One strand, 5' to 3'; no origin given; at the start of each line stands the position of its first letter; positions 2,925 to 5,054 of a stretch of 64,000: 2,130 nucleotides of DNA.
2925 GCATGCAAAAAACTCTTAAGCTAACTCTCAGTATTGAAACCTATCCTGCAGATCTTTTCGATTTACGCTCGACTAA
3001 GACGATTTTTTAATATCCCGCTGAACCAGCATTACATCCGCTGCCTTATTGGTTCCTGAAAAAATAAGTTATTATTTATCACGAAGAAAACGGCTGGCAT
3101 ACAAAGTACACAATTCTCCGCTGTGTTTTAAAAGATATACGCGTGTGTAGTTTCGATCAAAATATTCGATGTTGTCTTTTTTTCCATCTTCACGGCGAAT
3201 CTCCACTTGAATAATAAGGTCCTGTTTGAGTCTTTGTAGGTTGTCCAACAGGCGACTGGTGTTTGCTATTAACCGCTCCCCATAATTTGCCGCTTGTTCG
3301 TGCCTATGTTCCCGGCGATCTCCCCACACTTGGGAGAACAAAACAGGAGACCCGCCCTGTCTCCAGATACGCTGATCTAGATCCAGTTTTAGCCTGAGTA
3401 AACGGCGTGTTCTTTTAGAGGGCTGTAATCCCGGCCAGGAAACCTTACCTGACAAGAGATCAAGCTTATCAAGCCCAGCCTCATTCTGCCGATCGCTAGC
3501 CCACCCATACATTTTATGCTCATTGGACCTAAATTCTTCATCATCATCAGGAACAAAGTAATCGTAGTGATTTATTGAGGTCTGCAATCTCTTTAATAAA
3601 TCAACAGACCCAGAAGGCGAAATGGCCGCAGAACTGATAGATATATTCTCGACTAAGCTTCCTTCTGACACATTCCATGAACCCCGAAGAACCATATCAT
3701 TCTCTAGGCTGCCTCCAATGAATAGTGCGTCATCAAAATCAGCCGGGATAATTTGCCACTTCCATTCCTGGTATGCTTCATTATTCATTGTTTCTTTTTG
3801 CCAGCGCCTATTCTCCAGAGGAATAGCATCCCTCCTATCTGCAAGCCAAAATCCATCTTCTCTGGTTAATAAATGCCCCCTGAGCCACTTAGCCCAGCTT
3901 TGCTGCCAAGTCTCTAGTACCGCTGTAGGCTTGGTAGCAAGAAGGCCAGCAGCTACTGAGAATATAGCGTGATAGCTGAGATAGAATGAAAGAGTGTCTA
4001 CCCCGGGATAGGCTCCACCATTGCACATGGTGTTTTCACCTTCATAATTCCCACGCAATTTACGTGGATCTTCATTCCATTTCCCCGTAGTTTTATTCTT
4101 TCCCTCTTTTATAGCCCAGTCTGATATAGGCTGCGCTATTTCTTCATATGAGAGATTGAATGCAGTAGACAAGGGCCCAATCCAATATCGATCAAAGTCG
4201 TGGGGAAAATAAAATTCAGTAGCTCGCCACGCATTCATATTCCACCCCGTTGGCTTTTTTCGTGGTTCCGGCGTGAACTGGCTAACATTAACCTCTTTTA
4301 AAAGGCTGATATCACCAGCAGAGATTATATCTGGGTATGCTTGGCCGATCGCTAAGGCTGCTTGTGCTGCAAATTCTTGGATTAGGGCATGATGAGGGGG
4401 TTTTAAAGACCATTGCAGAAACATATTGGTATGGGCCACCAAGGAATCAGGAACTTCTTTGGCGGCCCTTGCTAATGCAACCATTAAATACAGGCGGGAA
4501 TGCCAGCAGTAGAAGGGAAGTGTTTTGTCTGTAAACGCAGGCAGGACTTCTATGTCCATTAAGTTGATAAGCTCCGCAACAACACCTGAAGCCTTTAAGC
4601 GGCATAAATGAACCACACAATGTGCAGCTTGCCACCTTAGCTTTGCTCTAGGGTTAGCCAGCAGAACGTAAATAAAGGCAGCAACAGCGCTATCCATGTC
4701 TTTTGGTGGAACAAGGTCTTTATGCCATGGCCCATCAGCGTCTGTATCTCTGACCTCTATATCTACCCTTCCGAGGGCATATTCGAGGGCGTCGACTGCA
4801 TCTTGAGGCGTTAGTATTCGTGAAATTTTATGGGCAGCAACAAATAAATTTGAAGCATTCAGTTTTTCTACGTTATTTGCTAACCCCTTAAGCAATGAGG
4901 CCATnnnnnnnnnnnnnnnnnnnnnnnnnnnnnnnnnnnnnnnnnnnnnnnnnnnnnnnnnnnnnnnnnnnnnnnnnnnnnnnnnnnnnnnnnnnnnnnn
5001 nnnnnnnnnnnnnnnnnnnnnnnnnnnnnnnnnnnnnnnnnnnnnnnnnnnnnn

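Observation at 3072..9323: The giant protein: Cap4/DUF4297-like nuclease head, P-loop NTPase and ~1500 aa with no recognisable motif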

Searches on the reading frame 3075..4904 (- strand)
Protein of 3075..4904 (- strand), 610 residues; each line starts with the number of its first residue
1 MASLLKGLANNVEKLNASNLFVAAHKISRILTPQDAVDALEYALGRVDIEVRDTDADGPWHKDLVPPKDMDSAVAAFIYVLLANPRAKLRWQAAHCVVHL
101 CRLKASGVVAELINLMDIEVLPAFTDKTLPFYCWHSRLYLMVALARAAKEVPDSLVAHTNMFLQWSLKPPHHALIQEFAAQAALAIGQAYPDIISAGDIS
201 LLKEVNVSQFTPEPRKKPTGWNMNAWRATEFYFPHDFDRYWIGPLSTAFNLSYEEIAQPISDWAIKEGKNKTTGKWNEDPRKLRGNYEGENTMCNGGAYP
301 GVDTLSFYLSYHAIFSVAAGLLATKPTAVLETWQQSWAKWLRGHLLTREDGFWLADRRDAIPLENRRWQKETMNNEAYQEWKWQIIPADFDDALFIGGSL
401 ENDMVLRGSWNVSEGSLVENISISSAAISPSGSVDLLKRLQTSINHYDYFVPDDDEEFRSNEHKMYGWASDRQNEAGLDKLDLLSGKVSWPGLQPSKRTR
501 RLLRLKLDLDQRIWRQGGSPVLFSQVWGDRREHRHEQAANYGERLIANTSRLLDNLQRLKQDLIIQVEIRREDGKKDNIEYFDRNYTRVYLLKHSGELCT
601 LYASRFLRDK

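Call 36: search_solved_structures(query=window:3075-4904:-, max_evalue=0.01, show_alignments=1)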
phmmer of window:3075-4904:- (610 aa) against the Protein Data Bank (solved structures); distinct sequences matched with E-value up to 0.01: 1.
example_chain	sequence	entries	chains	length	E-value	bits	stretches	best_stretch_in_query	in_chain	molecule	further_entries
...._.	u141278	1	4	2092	6.5e-90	305.5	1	5-604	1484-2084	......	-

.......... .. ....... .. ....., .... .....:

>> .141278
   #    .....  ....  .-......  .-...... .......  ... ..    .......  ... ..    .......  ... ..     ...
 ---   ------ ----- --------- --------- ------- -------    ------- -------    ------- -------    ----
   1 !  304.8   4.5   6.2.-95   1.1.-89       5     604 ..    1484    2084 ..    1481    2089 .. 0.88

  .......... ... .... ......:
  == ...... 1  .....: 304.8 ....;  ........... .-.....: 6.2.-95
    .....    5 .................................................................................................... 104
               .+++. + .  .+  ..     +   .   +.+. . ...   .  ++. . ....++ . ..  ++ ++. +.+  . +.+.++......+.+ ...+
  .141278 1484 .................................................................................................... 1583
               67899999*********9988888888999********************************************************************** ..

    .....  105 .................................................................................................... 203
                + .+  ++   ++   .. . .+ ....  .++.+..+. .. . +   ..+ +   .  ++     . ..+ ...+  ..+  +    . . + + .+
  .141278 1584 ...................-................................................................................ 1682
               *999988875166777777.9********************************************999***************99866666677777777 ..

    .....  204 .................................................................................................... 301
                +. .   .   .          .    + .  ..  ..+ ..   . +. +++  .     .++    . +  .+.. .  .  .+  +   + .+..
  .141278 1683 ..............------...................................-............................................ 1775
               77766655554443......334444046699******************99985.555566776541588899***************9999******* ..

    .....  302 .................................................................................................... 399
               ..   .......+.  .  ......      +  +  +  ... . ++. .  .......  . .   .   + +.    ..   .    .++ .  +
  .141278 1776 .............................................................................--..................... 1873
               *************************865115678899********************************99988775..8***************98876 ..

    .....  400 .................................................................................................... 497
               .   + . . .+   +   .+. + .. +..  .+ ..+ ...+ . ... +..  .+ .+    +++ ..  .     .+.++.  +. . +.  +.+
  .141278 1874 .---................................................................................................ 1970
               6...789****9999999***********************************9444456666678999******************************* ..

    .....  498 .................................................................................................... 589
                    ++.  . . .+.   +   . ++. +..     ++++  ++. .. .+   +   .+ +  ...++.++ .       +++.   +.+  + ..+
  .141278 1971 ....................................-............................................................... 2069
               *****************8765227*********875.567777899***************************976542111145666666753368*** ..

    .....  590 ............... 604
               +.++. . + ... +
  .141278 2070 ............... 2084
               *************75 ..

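Call 61: predict_structure(alignment_id=A2)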
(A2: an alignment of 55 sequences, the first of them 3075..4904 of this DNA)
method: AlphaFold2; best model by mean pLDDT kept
length: 610 residues; sequences in the alignment: 55
mean_pLDDT: 84.3   pTM: 0.80
mean pLDDT of the five models: 84.3, 84.2, 84.1, 83.1, 79.7
residues with pLDDT >= 90: 280; 70-90: 233; 50-70: 94; < 50: 3
segments of 3 or more residues with pLDDT < 50: none
pLDDT, mean of each block of 10 residues (from residue 1): 66 65 67 70 60 53 68 89 92 94 93 90 76 94 96 97 95 96 97 96 95 76 65 89 92 92 90 83 78 83 92 97 91 81 85 84 87 81 90 82 91 89 94 91 83 79 85 65 78 88 88 91 87 61 93 94 95 72 81 94 78
secondary structure, 60 per line:
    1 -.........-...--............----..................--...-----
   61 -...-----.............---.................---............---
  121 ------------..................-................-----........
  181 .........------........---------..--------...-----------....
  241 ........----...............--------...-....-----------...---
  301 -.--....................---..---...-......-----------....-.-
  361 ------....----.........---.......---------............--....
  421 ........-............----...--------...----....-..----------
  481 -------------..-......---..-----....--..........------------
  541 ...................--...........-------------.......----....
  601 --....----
elements in order: H2-10 H17-28 H33-50 H70-82 H87-102 H106-117 H133-150 H152-167 H173-189 H196-203 H237-248 H253-267 H280-283 H305-324 H337-342 H354-357 H367-370 H375-383 H387-393 E403-414 E417-428 H430-441 E457-459 E464-467 H497-502 E513-516 E519-528 E541-548 H549-559 E562-572 E586-592 E597-600 E603-606

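Call 63: fold_search(model_id=the predicted structure, library=pdb)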
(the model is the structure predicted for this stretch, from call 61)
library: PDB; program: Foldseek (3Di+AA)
matches with E <= 10: 597; with E <= 0.001: 2
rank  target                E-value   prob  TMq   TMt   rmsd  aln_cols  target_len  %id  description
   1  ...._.                5.5e-38  1.00  0.76  0.24   7.5       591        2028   31  Avs3 bound to phage PhiV-1 terminase (released 2022-08-03)
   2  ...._B                1.2e-37  1.00  0.76  0.24   8.5       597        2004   31  Avs3 bound to phage PhiV-1 terminase (released 2022-08-03)
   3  4db8_C                8.5e-02  0.85  0.14  0.29  11.2       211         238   13  Designed Armadillo-repeat Protein (released 2012-05-16)
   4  5d5m_F                9.4e-02  0.12  0.07  0.13   9.7        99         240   13  Structure of human MR1-5-OP-RU in complex with human MAIT M33.64 TCR (released 2016-01-27)
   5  5u17_E                1.5e-01  0.08  0.07  0.12   9.6       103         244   16  Structure of human MR1-DA-6-FP in complex with human MAIT A-F7 TCR (released 2017-02-08)
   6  8sgm_D                1.8e-01  0.11  0.07  0.14   9.5       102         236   12  Crystal Structure of CD1d-lipid complexed with Beta-2-Microglobulin, TCR Alpha-Chain and TCR Beta-Chain (released 2024-04-24)
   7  3vwk_D                2.0e-01  0.08  0.07  0.13   9.5       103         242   16  Ternary crystal structure of the human NKT TCR-CD1d-4'deoxy-alpha-galactosylceramide complex (released 2012-10-03)
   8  3d39_E                2.2e-01  0.09  0.07  0.14   9.6       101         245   12  The complex between TCR A6 and human Class I MHC HLA-A2 with the modified HTLV-1 TAX (Y5(4-fluoroPhenylalanine)) pepti (released 2009-06-16)
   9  4rv1_D                2.7e-01  0.75  0.15  0.20   8.8       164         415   15  Crystal Structure of Engineered Protein. Northeast Structural Genomics Consortium (NESG) Target OR497. (released 2014-12-10)
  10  5u17_G                2.7e-01  0.10  0.07  0.14   9.5        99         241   10  Structure of human MR1-DA-6-FP in complex with human MAIT A-F7 TCR (released 2017-02-08)
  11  4wo4_D                2.9e-01  0.08  0.06  0.12   9.8        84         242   12  The molecular bases of Delta/Alpha beta T cell-mediated antigen recognition. (released 2014-11-26)
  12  3qh3_B                2.9e-01  0.07  0.06  0.12   9.5        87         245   15  The crystal structure of TCR A6 (released 2012-01-04)
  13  6puf_H                3.0e-01  0.13  0.07  0.14   9.2        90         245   14  Structure of human MAIT A-F7 TCR in complex with human MR1-5'D-5-OP-RU (released 2020-02-19)
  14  8es9_B                3.0e-01  0.09  0.07  0.12   9.6       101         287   13  CryoEM structure of PN45428 TCR-CD3 in complex with HLA-A2 MAGEA4 (released 2023-05-03)
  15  6w9u_E                3.0e-01  0.08  0.07  0.13   9.5        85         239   10  Structure of human MAIT A-F7 TCR in complex with patient MR1-R9H-Ac-6-FP (released 2020-08-05)
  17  9j4s_A                3.2e-01  0.06  0.07  0.13  15.1       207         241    9  Structural basis for recognition of SARS-CoV-2 conserved nucleocapside epitopes by dominant T cell receptors (released 2025-08-13)
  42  9k2r_K                4.7e-01  0.06  0.07  0.13   9.6       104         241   15  Human T cell receptor (TRAV24*01/TRBV27*01) in complex with HLA-C*1202 and IY11 peptide (released 2025-09-17)
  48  9wbd_B                5.2e-01  0.10  0.07  0.14   9.3        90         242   14  Crystal structure of HLA-B*07:02 in complex with SPR epitope and Q04 TCR (released 2025-11-19)
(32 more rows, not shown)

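Call 73: search_protein_representatives(protein=window:3075-4904:-)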
Query: 610 residues. Proteins with E-value up to 0.001 (for the whole library): 1343; up to 1e-10: 1078; up to 1e-30: 590. The best 150 are listed.
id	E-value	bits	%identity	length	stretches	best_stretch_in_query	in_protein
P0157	1.1e-206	704.5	97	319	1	293-608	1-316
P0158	2.8e-161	554.5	47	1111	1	4-564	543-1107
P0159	1.0e-152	526.3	42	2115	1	3-608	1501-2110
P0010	8.7e-143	493.4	42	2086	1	4-608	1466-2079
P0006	6.5e-141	487.2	41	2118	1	3-608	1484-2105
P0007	2.0e-140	485.7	40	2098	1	3-605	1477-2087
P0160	4.8e-139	481.1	42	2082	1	4-609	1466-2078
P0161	7.2e-135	467.3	40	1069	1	4-605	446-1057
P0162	2.8e-131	455.4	39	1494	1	2-610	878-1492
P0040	4.9e-123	428.2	40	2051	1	11-608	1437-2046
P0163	4.8e-122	424.9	39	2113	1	2-600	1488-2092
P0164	8.2e-121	420.8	37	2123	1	2-605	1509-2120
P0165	2.2e-120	419.5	38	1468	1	4-605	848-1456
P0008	1.7e-118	413.2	38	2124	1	3-609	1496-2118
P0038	4.2e-118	411.9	38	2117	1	8-608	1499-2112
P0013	3.6e-110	385.7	38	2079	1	3-608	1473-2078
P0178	7.9e-91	321.8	34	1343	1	4-598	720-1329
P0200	1.9e-84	300.7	32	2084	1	4-579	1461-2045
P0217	5.5e-80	286.0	32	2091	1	4-601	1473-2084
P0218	1.0e-79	285.1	32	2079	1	6-597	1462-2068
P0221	9.5e-79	281.9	35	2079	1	5-572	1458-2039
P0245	1.1e-75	271.8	30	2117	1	3-572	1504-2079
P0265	1.6e-72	261.3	33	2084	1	15-571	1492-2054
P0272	1.0e-71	258.7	30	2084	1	4-585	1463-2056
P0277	1.1e-70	255.2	30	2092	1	4-600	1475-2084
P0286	1.6e-69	251.4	33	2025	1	4-519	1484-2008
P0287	2.1e-69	251.1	32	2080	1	6-600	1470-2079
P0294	7.5e-69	249.2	31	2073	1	4-573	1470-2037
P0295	4.9e-68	246.5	31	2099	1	4-598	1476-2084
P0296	5.6e-68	246.3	31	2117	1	2-575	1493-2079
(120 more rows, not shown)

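Call 76: find_related_loci(query=A2, collection=viral_contigs, flank=4000)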
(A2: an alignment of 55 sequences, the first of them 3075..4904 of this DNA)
Query A2 (610 aa) in viral_contigs; peptide patterns used: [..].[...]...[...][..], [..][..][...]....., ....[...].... (x = any residue, [..] = any of these).
121 stretches matched a pattern; 1 encode a relative of the query (tblastn E <= 1e-3); 1 distinct loci.
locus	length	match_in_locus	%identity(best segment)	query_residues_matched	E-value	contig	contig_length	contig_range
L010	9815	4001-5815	32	1-604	6e-96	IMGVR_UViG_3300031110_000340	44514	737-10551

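Call 77: find_related_loci(query=A2, collection=metagenome_contigs, flank=4000)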
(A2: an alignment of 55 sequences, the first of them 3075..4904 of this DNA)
Query A2 (610 aa) in metagenome_contigs; peptide patterns used: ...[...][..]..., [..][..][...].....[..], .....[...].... (x = any residue, [..] = any of these).
600 stretches matched a pattern (row limit reached: there are more); 267 encode a relative of the query (tblastn E <= 1e-3); the best 80 are kept; 80 distinct loci.
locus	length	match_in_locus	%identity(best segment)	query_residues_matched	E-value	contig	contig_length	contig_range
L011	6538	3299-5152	41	1-610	3e-135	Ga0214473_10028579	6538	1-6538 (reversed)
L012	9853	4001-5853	45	3-610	1e-147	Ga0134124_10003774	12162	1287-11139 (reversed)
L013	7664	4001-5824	35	1-605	3e-110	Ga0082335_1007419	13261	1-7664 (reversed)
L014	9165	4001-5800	36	13-605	7e-108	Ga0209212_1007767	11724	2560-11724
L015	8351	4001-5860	33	4-609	1e-102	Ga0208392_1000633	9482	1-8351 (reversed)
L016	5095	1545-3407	34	4-608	9e-103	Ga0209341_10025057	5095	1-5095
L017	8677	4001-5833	33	4-598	3e-102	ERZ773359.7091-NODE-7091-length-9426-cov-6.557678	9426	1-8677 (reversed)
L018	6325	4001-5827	36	1-601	2e-101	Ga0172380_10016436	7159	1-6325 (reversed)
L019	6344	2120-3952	36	3-601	4e-101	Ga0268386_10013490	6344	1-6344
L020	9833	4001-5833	34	4-598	4e-100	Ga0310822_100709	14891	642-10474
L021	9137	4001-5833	33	4-598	2e-98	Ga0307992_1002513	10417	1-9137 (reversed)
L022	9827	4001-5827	32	4-598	7e-98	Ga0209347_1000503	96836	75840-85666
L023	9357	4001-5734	34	1-572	5e-97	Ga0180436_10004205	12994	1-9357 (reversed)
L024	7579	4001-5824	33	4-601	7e-97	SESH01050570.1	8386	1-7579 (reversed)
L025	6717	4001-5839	35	4-601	1e-96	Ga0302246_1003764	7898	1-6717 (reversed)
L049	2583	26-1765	34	31-601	2e-90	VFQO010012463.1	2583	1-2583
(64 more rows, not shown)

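Call 89: find_encoding_contigs(protein=P0157, flank=6000, max_places=3)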
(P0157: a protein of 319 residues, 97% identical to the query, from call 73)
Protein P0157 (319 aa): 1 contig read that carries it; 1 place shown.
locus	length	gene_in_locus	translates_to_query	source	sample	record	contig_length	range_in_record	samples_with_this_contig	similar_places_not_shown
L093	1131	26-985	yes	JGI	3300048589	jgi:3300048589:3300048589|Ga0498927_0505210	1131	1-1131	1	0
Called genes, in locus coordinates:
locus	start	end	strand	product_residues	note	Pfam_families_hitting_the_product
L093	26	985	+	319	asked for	-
